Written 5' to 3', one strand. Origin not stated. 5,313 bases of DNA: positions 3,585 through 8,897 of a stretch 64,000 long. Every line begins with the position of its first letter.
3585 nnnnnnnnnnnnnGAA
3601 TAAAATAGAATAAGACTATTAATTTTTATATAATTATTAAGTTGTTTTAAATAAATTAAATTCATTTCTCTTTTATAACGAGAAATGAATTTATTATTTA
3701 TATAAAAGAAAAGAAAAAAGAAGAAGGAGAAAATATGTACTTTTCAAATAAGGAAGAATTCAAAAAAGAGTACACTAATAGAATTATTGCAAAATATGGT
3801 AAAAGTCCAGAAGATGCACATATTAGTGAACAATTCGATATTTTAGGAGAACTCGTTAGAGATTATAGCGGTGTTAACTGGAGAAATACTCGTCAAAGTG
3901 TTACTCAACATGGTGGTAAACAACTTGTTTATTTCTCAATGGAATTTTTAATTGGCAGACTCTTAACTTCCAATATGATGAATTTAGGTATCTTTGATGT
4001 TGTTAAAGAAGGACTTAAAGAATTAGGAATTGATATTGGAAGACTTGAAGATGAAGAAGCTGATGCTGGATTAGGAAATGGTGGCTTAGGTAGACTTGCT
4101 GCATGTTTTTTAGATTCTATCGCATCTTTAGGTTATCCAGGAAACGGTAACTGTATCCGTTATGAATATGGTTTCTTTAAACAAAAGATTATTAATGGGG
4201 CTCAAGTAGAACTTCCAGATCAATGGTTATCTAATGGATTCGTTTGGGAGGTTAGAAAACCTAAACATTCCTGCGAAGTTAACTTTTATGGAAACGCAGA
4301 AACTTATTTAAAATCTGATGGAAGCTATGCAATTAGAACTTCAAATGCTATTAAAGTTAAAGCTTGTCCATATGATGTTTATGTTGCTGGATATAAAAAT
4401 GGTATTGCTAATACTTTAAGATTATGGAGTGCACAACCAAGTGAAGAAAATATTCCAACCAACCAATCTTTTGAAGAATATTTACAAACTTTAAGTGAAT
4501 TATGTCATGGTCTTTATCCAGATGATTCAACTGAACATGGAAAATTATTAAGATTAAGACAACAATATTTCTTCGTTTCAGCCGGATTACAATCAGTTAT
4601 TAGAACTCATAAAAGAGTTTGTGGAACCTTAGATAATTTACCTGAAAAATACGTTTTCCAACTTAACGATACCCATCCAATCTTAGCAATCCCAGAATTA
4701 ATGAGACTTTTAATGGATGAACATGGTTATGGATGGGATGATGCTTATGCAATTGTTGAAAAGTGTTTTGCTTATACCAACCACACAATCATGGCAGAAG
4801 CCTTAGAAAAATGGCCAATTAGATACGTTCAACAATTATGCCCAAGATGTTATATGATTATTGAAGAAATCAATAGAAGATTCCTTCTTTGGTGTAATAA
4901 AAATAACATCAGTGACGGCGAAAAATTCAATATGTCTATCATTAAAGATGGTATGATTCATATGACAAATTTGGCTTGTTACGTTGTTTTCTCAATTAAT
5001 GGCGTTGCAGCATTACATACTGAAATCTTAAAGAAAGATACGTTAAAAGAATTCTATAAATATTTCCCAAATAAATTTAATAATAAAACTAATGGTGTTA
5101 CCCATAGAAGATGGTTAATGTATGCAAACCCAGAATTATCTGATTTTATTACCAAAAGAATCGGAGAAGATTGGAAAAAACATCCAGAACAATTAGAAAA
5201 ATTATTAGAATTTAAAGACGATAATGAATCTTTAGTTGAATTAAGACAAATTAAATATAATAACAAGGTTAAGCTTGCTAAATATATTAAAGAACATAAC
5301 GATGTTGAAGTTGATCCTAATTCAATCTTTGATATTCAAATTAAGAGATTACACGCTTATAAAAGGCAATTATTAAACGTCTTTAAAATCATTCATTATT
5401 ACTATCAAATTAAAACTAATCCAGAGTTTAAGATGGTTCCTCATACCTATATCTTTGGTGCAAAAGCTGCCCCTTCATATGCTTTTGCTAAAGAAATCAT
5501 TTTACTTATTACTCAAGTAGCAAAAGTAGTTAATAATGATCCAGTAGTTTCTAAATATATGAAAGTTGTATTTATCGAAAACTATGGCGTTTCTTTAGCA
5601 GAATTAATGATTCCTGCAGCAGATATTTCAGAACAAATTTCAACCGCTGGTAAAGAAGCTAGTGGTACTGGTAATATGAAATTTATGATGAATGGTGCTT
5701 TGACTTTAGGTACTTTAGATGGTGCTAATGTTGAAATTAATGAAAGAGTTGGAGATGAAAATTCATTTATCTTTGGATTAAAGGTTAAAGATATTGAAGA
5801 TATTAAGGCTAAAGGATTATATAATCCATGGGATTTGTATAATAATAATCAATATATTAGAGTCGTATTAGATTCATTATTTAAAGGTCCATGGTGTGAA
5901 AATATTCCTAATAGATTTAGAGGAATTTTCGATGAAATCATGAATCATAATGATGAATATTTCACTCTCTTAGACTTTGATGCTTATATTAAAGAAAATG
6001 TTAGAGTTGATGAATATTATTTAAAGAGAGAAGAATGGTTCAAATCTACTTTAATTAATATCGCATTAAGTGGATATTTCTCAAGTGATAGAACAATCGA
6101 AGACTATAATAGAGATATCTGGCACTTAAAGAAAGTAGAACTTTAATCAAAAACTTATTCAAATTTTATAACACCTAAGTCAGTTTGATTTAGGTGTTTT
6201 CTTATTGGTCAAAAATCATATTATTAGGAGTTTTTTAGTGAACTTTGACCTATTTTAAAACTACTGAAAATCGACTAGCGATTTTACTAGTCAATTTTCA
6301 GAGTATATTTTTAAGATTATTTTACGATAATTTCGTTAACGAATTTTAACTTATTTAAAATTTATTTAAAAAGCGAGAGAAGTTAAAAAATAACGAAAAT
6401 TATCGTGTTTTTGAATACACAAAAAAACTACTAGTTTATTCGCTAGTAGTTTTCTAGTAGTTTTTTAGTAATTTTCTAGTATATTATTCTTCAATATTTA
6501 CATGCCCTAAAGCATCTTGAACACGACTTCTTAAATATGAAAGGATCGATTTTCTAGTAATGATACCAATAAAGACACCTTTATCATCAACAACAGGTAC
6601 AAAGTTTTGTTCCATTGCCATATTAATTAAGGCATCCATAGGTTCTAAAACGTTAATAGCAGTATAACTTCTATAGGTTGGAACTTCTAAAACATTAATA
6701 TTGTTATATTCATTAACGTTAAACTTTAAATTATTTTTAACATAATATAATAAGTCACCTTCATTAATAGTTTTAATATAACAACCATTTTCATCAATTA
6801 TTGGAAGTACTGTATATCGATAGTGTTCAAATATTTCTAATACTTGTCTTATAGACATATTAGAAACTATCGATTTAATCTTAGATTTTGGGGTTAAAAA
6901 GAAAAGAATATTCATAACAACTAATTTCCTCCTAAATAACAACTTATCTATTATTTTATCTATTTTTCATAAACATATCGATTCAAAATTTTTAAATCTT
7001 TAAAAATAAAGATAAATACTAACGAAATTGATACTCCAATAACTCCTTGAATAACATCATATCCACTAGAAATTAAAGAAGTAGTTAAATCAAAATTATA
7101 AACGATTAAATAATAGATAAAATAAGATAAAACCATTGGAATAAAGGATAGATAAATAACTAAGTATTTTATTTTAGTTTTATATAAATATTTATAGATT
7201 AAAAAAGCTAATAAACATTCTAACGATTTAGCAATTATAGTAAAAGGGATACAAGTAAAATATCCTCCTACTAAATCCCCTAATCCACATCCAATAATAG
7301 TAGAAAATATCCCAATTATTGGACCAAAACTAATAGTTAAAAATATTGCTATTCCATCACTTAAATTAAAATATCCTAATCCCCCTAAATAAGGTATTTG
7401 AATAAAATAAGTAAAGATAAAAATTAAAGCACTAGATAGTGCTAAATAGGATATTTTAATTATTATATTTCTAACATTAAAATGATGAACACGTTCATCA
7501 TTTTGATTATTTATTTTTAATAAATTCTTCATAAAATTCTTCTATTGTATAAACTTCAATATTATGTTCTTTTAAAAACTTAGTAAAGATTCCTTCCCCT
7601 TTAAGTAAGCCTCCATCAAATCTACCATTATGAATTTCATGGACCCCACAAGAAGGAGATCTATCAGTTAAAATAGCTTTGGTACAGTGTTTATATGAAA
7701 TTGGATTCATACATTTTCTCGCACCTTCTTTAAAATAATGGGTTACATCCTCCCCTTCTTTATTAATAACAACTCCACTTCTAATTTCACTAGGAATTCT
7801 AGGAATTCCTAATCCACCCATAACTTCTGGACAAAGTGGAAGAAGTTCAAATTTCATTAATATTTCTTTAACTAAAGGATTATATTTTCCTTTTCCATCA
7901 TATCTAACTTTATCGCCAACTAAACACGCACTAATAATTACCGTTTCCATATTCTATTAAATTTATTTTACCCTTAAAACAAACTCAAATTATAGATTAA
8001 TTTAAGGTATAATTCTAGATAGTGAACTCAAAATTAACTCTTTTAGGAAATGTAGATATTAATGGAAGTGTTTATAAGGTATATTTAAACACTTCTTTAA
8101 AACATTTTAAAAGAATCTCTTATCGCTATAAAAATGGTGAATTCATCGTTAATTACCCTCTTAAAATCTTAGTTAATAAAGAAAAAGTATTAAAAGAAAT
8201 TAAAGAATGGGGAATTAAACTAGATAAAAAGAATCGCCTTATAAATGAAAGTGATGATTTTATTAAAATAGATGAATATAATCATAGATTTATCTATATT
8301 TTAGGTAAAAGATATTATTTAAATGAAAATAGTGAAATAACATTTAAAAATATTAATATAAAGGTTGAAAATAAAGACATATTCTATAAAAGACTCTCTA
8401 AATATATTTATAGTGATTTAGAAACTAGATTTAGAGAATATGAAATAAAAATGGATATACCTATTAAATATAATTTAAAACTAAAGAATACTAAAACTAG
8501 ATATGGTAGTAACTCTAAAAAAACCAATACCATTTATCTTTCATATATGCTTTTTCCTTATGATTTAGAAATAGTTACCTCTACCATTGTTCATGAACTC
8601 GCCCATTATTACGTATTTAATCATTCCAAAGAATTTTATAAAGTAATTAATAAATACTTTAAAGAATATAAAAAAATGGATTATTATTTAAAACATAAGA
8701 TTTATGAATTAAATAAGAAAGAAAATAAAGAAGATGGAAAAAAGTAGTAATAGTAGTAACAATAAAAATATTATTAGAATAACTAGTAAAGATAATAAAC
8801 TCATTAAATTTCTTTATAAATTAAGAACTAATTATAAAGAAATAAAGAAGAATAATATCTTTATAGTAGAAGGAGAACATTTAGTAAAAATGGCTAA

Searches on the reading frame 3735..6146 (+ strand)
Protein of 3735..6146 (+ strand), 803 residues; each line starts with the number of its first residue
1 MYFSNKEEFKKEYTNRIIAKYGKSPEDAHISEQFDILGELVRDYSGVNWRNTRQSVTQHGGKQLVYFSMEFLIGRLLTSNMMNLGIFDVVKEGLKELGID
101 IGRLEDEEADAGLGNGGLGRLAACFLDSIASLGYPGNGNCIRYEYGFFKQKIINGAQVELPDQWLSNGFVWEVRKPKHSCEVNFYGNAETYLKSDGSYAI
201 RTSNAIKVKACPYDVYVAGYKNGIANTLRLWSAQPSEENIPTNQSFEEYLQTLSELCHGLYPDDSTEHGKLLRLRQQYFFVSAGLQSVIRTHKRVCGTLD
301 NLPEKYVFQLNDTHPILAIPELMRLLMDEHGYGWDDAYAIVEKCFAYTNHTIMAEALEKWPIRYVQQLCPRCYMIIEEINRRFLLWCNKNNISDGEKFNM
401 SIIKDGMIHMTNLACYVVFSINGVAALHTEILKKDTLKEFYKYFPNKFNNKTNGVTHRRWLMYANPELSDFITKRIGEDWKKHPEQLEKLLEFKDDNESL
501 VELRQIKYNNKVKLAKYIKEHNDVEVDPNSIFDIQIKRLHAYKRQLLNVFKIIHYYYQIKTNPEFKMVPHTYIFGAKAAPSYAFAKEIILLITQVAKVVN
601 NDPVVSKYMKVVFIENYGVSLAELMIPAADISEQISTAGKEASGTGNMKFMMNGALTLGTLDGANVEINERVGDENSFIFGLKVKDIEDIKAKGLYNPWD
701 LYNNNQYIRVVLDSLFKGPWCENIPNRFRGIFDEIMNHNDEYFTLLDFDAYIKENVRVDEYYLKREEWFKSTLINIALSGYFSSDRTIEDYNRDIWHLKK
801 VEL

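Call 27: search_protein_families(library=pfam, proteins=[window:3735-6146:+], max_evalue=0.00001)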
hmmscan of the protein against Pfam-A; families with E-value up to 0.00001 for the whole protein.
window:3735-6146:+ (803 aa): 1 family
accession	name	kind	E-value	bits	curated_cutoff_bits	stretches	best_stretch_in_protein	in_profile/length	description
PF00343.26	Phosphorylase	-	3.7e-303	1007.7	27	1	94-798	1-713/713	Carbohydrate phosphorylase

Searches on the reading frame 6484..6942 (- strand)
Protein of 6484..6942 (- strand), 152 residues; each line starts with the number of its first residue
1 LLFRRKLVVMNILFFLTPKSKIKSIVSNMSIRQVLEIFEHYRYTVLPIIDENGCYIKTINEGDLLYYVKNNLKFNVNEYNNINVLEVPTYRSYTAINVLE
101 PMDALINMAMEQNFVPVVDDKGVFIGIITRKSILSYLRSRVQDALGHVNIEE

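Call 27: search_protein_families(library=pfam, proteins=[window:6484-6942:-], max_evalue=0.00001)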
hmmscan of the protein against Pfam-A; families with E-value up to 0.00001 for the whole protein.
window:6484-6942:- (152 aa): 1 family
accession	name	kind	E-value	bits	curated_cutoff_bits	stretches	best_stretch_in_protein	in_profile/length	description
PF00571.33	CBS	-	3.6e-15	56.5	24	2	20-69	7-56/57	CBS domain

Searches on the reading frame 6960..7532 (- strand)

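Call 27: search_protein_families(library=pfam, proteins=[window:6960-7532:-], max_evalue=0.00001)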
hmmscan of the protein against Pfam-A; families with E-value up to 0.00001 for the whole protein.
window:6960-7532:- (190 aa): 1 family
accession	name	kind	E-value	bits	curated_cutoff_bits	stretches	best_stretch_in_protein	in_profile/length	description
PF07155.17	ECF-ribofla_trS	-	4.2e-17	63.1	26.7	1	24-174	4-167/172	ECF-type riboflavin transporter, S component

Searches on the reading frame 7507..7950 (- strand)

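Call 27: search_protein_families(library=pfam, proteins=[window:7507-7950:-], max_evalue=0.00001)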
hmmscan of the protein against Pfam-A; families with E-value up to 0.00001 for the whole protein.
window:7507-7950:- (147 aa): 1 family
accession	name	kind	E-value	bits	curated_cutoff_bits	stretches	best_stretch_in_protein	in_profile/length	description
PF04463.17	2-thiour_desulf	-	1e-40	139.5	34.7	1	4-137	1-140/141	2-thiouracil desulfurase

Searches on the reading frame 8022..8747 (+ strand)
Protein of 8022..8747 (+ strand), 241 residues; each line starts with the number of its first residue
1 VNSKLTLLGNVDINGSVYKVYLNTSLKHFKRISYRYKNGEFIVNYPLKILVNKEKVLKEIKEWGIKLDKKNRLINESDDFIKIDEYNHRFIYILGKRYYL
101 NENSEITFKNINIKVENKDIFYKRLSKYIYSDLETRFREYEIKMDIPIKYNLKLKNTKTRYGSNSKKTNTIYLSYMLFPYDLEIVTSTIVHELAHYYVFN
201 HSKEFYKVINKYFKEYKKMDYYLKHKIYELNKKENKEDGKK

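Call 27: search_protein_families(library=pfam, proteins=[window:8022-8747:+], max_evalue=0.00001)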
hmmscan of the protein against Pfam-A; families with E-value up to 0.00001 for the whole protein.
window:8022-8747:+ (241 aa): 2 families
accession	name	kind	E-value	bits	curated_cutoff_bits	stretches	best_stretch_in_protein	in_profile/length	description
PF01863.23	YgjP-like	-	9.4e-19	68.7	26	1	56-225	37-206/207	YgjP-like, metallopeptidase domain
PF10263.15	SprT-like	-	9.7e-06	25.9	25.6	0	132-203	7-79/108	SprT-like family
